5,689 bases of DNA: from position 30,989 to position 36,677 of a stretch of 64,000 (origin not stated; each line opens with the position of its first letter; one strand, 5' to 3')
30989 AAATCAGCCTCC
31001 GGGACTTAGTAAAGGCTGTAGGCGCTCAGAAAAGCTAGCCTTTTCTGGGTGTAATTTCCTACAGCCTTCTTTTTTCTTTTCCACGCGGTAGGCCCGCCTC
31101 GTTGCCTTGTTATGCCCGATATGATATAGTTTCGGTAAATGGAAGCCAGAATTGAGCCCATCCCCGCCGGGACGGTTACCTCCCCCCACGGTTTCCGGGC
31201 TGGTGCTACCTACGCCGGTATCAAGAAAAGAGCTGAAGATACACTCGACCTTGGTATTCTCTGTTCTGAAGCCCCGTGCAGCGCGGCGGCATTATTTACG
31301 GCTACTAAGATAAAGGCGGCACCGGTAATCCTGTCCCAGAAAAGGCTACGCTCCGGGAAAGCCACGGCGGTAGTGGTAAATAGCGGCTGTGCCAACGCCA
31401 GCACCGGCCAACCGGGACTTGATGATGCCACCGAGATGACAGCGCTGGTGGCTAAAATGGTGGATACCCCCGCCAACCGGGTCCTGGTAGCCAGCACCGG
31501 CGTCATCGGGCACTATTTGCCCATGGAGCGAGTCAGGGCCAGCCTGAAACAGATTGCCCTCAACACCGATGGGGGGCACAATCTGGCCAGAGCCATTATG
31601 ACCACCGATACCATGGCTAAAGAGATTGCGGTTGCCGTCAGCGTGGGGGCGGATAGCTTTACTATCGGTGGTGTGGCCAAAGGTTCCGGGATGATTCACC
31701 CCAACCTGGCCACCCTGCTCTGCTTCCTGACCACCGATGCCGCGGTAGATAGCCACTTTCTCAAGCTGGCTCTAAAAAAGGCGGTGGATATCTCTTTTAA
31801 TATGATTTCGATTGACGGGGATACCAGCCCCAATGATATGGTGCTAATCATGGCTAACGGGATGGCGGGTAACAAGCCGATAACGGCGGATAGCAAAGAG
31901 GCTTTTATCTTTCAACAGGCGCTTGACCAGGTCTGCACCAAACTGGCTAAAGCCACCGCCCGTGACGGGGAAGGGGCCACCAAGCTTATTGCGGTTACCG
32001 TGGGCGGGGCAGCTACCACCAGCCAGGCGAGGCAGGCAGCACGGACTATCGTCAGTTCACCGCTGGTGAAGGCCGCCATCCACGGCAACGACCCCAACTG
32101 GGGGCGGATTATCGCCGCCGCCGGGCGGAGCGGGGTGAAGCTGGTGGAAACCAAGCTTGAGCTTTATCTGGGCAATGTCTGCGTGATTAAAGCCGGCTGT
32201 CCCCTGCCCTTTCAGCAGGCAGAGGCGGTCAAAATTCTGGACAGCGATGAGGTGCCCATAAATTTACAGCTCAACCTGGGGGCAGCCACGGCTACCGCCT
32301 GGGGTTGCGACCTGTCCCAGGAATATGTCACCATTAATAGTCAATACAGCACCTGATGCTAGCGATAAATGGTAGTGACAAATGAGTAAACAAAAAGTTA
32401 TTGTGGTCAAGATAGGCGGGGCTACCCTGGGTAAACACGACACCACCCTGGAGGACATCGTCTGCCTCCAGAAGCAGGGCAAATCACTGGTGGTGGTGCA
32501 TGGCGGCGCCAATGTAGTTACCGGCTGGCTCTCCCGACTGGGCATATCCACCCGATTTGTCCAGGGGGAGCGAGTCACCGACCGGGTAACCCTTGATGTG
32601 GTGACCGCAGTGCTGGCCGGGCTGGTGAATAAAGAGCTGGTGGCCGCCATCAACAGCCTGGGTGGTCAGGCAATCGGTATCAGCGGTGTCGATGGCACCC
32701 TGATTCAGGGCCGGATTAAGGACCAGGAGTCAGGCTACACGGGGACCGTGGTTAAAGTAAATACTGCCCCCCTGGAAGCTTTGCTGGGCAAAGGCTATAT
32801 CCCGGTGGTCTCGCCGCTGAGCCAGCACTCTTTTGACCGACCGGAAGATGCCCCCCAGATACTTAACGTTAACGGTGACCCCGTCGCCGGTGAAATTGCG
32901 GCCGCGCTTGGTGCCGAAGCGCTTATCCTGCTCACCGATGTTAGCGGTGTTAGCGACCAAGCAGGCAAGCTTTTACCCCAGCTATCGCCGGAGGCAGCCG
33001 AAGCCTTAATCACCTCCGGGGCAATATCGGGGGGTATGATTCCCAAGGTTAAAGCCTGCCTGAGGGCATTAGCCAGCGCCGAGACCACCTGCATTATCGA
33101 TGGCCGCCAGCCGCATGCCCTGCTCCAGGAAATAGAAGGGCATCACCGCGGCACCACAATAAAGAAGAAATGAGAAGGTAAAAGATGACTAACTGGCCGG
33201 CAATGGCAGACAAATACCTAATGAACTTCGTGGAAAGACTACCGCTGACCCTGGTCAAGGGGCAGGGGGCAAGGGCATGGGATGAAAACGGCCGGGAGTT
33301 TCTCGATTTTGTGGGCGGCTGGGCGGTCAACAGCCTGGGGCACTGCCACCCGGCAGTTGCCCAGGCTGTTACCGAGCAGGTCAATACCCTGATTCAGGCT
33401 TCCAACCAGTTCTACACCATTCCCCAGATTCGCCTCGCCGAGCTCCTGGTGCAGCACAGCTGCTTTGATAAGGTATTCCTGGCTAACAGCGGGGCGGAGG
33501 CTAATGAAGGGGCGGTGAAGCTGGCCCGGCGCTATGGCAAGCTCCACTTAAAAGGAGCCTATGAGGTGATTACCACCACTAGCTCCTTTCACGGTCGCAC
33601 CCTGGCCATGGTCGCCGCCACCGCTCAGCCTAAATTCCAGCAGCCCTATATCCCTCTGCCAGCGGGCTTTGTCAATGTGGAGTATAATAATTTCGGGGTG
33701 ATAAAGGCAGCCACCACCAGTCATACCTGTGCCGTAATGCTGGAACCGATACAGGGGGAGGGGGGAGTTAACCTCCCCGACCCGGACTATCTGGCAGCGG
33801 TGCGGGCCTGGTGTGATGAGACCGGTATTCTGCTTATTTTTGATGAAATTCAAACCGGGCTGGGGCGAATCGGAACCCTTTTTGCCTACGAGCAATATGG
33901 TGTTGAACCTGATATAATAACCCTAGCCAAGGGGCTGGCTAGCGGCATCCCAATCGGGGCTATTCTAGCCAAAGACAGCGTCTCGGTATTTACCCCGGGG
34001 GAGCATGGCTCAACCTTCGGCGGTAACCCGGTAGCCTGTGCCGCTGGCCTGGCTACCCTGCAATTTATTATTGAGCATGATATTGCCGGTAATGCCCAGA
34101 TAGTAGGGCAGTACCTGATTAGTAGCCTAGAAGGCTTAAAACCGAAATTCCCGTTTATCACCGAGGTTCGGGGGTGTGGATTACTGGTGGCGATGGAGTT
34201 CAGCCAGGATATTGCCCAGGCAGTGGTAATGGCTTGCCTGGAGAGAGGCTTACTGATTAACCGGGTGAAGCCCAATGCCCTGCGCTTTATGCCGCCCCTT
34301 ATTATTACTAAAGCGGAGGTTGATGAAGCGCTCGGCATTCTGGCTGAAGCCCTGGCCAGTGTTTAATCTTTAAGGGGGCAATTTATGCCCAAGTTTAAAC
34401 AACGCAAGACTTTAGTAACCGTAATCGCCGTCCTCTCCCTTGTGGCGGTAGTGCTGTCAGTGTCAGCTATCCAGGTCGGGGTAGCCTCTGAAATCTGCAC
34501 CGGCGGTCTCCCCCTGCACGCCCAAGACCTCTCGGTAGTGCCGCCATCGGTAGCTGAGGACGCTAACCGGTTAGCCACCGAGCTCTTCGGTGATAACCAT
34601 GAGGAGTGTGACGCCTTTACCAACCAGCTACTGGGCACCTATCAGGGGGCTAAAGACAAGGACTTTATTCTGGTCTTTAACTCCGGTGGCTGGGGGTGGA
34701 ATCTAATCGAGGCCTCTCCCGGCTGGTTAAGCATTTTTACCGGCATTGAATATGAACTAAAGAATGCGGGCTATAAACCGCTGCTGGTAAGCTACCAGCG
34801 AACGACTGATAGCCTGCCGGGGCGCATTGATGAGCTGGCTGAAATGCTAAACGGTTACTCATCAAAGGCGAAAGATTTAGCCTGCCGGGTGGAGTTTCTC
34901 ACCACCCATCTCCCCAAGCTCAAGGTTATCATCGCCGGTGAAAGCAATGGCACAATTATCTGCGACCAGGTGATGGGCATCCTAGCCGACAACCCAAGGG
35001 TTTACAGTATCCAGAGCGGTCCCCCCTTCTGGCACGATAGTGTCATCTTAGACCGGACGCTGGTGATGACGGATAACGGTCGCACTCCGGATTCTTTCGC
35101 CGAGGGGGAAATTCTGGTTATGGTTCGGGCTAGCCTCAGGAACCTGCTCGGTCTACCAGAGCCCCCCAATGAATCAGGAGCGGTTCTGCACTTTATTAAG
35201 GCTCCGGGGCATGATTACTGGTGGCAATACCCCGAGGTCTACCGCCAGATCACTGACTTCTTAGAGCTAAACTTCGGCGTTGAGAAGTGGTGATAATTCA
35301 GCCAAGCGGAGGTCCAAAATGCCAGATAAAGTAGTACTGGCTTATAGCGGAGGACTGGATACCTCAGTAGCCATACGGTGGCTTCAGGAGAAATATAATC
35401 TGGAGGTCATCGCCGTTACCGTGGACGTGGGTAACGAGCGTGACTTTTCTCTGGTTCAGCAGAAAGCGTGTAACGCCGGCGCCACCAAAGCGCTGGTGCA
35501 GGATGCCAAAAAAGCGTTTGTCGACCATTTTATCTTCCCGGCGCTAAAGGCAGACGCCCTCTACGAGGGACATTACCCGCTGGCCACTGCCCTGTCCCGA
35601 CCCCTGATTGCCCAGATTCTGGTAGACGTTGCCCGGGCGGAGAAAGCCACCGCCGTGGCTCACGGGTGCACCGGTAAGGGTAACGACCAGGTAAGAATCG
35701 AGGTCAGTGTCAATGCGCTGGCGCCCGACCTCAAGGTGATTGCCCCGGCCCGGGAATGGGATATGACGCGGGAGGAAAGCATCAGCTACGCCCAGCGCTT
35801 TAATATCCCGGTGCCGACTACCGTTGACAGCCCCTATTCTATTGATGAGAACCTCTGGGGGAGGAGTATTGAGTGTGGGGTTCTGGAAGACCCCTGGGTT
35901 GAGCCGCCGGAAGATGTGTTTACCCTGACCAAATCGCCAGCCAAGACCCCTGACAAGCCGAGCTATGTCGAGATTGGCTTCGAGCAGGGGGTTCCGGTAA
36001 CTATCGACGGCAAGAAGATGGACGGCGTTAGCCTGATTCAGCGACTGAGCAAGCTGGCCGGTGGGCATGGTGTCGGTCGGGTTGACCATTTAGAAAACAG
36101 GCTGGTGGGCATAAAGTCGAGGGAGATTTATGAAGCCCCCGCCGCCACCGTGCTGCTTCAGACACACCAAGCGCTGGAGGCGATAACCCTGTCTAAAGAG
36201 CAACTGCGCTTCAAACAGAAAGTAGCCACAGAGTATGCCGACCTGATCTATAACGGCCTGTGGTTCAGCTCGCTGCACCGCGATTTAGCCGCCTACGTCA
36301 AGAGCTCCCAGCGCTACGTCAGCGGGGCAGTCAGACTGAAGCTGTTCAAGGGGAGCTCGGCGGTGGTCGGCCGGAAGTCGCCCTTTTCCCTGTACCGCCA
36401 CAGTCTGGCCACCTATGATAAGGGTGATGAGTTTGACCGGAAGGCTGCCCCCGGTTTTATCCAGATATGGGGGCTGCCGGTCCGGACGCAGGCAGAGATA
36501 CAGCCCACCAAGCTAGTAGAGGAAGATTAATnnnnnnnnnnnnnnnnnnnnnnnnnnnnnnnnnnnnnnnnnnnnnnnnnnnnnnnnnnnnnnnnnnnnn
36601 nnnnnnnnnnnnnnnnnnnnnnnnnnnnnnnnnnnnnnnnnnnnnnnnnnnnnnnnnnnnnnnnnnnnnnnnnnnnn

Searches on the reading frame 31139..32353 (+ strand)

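Call 20: search_protein_families(library=ncbifam, proteins=[window:31139-32353:+], max_evalue=1e-30)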
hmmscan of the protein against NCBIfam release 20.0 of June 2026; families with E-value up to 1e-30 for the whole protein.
window:31139-32353:+ (405 aa): 2 families
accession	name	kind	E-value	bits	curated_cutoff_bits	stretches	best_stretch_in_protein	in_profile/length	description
NF003802.0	PRK05388.1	equivalog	3e-146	487.1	351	1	11-405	5-400/400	bifunctional glutamate N-acetyltransferase/amino-acid acetyltransferase ArgJ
TIGR00120.1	ArgJ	equivalog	2.4e-140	467.9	298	1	11-405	3-405/405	bifunctional ornithine acetyltransferase/N-acetylglutamate synthase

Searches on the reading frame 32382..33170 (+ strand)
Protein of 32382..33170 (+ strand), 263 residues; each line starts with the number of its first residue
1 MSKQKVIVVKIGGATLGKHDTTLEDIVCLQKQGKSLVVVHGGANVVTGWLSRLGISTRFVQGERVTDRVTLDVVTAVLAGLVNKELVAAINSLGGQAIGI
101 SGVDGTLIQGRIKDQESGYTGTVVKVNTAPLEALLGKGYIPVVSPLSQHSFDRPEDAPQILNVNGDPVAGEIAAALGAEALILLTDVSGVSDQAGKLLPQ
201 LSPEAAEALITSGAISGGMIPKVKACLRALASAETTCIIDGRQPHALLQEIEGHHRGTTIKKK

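Call 20: search_protein_families(library=ncbifam, proteins=[window:32382-33170:+], max_evalue=1e-30)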
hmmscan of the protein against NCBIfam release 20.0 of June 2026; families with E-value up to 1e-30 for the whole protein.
window:32382-33170:+ (263 aa): 4 families
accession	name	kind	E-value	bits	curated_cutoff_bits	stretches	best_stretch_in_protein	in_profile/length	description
TIGR00761.1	argB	equivalog_domain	7.2e-69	231.8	151.3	1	6-235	1-227/231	acetylglutamate kinase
NF010659.0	PRK14058.1-1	equivalog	2.3e-42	145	223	1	7-259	2-265/267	[LysW]-aminoadipate kinase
NF010662.0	PRK14058.1-4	equivalog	2.1e-34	118.9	194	1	6-250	1-253/264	[LysW]-aminoadipate/[LysW]-glutamate kinase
NF010661.0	PRK14058.1-3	equivalog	2.3e-33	115.5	251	1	6-261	2-271/283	acetylglutamate/acetylaminoadipate kinase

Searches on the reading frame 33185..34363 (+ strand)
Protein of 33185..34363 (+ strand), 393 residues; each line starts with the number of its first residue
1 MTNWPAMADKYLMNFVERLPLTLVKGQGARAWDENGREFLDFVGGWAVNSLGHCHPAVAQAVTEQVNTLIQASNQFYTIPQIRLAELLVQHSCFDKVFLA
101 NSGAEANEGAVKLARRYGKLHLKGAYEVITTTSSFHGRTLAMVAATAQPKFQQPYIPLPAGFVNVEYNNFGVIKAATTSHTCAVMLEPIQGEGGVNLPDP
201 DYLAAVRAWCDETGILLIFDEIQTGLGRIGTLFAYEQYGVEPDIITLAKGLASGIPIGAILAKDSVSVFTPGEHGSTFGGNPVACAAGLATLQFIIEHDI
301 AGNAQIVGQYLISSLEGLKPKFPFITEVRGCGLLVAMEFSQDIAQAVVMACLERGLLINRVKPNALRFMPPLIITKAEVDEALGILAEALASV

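Call 20: search_protein_families(library=ncbifam, proteins=[window:33185-34363:+], max_evalue=1e-30)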
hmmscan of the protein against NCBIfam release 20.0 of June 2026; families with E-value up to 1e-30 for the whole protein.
window:33185-34363:+ (393 aa): 64 families (the best 25 are shown)
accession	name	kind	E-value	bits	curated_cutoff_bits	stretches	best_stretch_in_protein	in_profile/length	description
TIGR00707.1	argD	subfamily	7.6e-139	462.7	410.05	1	11-390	1-380/381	acetylornithine/succinylornithine family transaminase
NF002874.0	PRK03244.1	equivalog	3.3e-135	450.9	457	1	7-391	13-393/399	acetylornithine transaminase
NF002985.0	PRK03715.1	equivalog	2e-126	421.9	568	1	11-392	10-393/395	acetylornithine transaminase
NF002325.0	PRK01278.1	subfamily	3.3e-125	417.8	372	1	10-392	4-388/395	acetylornithine transaminase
NF003468.0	PRK05093.1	subfamily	1.6e-118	395.9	522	1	9-393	13-402/405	acetylornithine/succinyldiaminopimelate transaminase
NF002797.0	PRK02936.1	equivalog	5e-117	390.9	496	1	13-391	5-378/385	acetylornithine transaminase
TIGR03246.1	arg_catab_astC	subfamily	9.7e-115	383.7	609.95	1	12-392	10-395/397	acetylornithine/succinylornithine family transaminase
NF009047.0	PRK12381.1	subfamily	3.6e-108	362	630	1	9-391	11-398/406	bifunctional succinylornithine transaminase/acetylornithine transaminase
NF003397.0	PRK04612.1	equivalog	7.5e-107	357.7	735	1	9-391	12-402/408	acetylornithine transaminase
NF005993.0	PRK08117.1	subfamily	2.6e-103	345.9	574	2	177-392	204-429/433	aspartate aminotransferase family protein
NF004426.0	PRK05769.1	equivalog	5e-102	341.9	552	2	179-392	220-439/441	acetyl ornithine aminotransferase family protein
TIGR01885.1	Orn_aminotrans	equivalog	2.2e-98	329.6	378.4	1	10-390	10-401/402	ornithine--oxo-acid transaminase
NF003273.0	PRK04260.1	equivalog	2.2e-94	316.1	616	1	11-390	3-375/376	acetylornithine transaminase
NF042418.1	LysJ_Th_th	equivalog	2.1e-91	306.7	700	1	18-389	17-384/386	[LysW]-aminoadipate semialdehyde transaminase LysJ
NF008570.0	PRK11522.1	equivalog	8.3e-89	298.3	612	1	29-392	79-456/464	putrescine aminotransferase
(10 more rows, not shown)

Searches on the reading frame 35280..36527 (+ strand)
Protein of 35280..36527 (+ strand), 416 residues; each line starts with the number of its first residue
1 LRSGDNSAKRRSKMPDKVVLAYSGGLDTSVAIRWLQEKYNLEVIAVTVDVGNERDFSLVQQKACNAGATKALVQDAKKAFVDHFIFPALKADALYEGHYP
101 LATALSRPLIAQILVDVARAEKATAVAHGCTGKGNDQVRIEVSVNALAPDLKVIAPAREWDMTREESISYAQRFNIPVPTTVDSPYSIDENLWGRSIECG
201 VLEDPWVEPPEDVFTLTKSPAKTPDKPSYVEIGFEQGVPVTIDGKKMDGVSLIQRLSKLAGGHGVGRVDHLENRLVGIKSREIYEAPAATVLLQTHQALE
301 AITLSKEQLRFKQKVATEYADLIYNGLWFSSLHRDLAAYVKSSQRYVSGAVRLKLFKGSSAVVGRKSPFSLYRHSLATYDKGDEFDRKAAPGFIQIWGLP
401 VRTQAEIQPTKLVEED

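Call 20: search_protein_families(library=ncbifam, proteins=[window:35280-36527:+], max_evalue=1e-30)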
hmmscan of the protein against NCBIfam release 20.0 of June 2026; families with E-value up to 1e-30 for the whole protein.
window:35280-36527:+ (416 aa): 6 families
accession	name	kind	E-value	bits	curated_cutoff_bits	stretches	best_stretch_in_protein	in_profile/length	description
NF001770.0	PRK00509.1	equivalog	6.9e-180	598.3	334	1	14-408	3-398/401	argininosuccinate synthase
TIGR00032.1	argG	equivalog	8.7e-158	525.7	268.2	1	17-405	1-390/394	argininosuccinate synthase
NF010392.0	PRK13820.1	equivalog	7.9e-144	479.5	512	1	16-407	3-391/395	argininosuccinate synthase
NF003385.0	PRK04527.1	equivalog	2.5e-80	270.1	603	1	16-407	4-395/401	argininosuccinate synthase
NF038212.1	argG_rel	exception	3.7e-66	223.5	425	1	13-368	12-364/381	argininosuccinate synthase-related protein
NF003779.0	PRK05370.1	equivalog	1.1e-39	136.6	657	1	16-384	12-394/448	argininosuccinate synthase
